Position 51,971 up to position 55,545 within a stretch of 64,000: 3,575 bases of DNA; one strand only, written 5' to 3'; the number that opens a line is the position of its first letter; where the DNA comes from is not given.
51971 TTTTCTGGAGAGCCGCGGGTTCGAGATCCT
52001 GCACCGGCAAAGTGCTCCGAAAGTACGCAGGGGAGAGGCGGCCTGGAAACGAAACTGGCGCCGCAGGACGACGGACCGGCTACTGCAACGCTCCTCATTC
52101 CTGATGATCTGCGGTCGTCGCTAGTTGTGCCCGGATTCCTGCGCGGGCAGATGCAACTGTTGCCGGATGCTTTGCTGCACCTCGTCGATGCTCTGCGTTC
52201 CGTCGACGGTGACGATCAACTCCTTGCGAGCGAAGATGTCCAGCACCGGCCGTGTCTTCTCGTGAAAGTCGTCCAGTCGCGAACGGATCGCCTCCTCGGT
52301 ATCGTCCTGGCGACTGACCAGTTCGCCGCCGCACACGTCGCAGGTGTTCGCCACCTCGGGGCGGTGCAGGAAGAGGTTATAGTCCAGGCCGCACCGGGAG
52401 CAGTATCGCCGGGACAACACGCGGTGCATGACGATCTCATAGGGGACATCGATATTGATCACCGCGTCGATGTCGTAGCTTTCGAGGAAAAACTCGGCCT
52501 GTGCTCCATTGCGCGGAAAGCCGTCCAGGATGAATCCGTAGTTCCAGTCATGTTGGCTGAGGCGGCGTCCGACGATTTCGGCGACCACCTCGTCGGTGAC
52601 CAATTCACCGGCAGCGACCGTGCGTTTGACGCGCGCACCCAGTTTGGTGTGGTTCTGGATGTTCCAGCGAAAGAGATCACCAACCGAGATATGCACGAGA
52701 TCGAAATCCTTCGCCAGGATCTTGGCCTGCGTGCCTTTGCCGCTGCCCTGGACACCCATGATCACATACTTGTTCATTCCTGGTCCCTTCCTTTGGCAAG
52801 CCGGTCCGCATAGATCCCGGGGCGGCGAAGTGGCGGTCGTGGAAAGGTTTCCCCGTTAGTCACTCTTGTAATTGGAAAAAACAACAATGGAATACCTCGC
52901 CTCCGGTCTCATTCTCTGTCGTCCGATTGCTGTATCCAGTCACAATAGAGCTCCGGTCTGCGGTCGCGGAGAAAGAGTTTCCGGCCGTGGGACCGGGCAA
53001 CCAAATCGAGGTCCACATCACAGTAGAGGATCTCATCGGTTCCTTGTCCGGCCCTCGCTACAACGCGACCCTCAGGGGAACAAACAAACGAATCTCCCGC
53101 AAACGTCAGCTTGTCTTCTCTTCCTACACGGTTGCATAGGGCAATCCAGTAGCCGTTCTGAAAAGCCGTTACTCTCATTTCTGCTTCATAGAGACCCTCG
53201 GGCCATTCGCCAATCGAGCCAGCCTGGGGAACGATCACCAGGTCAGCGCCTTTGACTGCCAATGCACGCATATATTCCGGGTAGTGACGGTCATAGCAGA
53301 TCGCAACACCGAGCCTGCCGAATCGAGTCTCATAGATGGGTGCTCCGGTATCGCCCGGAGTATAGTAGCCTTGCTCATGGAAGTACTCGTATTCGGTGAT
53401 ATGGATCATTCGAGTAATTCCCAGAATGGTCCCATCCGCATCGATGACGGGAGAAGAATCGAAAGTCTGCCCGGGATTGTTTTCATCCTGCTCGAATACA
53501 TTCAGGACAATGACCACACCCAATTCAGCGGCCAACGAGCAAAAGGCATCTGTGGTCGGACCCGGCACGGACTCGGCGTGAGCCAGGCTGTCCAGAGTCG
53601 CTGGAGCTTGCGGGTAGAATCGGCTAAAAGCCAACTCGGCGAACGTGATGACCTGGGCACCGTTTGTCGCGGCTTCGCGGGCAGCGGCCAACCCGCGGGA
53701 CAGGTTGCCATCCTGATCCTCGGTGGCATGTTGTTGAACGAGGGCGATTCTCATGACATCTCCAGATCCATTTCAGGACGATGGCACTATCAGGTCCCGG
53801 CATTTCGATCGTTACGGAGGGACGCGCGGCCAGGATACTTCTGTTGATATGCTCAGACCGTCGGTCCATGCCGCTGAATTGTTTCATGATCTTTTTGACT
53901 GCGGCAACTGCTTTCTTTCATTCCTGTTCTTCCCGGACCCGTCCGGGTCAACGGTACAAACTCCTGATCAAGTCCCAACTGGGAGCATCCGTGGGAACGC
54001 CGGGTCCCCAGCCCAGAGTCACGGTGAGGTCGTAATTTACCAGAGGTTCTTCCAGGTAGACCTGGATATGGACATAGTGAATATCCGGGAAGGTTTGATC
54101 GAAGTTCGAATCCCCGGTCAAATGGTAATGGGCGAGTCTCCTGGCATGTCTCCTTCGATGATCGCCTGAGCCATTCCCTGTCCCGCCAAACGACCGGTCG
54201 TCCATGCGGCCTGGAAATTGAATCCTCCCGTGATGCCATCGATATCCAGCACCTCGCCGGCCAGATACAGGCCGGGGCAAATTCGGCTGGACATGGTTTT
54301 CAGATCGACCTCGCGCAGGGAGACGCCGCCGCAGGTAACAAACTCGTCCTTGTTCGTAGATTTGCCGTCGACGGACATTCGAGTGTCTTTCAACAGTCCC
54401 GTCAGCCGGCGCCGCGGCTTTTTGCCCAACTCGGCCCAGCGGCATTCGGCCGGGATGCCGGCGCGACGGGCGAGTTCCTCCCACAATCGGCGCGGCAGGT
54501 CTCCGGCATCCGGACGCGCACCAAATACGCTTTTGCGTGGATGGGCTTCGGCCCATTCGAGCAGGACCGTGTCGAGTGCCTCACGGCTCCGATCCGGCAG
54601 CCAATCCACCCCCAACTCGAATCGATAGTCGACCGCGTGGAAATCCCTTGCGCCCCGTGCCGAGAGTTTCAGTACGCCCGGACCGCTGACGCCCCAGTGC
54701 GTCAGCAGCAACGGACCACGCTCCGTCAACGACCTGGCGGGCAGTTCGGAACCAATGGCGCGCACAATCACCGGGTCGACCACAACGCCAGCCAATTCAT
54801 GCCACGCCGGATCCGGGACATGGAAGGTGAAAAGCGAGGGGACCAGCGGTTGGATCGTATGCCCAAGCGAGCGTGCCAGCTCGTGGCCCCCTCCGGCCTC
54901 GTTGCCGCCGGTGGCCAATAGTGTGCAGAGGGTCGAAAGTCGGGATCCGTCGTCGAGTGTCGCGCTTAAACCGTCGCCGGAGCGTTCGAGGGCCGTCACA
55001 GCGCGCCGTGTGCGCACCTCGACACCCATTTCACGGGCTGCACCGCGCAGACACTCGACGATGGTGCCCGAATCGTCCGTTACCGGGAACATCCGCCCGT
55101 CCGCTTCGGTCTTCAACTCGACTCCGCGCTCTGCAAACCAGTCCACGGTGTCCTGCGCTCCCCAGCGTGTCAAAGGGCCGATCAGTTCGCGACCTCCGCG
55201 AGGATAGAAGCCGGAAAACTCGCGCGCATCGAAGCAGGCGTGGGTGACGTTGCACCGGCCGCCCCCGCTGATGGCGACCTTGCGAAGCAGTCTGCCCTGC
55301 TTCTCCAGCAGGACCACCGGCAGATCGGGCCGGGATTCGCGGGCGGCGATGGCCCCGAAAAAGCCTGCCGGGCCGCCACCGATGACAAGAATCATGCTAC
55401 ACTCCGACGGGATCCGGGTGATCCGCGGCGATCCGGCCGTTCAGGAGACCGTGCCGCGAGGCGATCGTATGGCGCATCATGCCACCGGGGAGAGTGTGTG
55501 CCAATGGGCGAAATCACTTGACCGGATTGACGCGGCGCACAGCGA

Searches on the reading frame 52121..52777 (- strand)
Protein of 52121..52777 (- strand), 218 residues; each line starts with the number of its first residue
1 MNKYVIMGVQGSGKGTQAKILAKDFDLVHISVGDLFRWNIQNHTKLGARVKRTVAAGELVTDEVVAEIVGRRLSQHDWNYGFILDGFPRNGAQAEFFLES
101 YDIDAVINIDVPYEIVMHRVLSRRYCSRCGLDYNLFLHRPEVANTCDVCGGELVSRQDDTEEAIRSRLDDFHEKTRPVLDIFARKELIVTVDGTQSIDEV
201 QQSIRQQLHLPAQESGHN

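Call 42: search_protein_families(library=pfam, proteins=[window:52121-52777:-], max_evalue=0.0001)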
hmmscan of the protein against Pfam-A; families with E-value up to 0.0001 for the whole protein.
window:52121-52777:- (218 aa): 5 families
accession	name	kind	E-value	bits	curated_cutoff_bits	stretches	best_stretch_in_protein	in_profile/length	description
PF00406.28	ADK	-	4.7e-43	147.3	26.8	1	6-185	1-149/151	Adenylate kinase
PF13207.12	AAA_17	-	6e-22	78.8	27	1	7-124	1-123/136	AAA domain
PF05191.20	ADK_lid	-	1e-11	45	26.6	1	123-158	1-36/36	Adenylate kinase, active site lid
PF13238.12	AAA_18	-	3.6e-06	27.9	29.4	1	5-127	2-115/128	AAA domain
PF02223.23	Thymidylate_kin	-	3.4e-05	24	27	0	157-204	138-185/185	Thymidylate kinase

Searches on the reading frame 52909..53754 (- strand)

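Call 42: search_protein_families(library=pfam, proteins=[window:52909-53754:-], max_evalue=0.0001)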
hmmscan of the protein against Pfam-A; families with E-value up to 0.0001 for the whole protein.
window:52909-53754:- (281 aa): 1 family
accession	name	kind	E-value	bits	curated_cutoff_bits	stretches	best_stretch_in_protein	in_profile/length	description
PF00795.27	CN_hydrolase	-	4.3e-51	174.2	23.2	1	2-253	1-252/256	Carbon-nitrogen hydrolase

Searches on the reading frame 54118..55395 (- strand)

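Call 42: search_protein_families(library=pfam, proteins=[window:54118-55395:-], max_evalue=0.0001)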
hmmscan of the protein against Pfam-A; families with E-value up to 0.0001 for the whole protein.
window:54118-55395:- (425 aa): 5 families
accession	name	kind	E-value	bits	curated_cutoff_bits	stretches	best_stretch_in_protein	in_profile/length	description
PF03486.20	HI0933_like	-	2.9e-69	233.6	50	1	2-406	3-243/244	HI0933-like protein Rossmann domain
PF22780.1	HI0933_like_1st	-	1.5e-24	87.1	27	1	185-353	1-165/165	HI0933-like protein barrel and H2TH domain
PF07992.20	Pyr_redox_2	-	5e-07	29.9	26.1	0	111-163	184-236/291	Pyridine nucleotide-disulphide oxidoreductase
PF00890.30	FAD_binding_2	-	2.9e-06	27.2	20.4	0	2-101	2-108/414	FAD binding domain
PF01266.30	DAO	-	3.2e-06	27.4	27.9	0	109-195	148-236/353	FAD dependent oxidoreductase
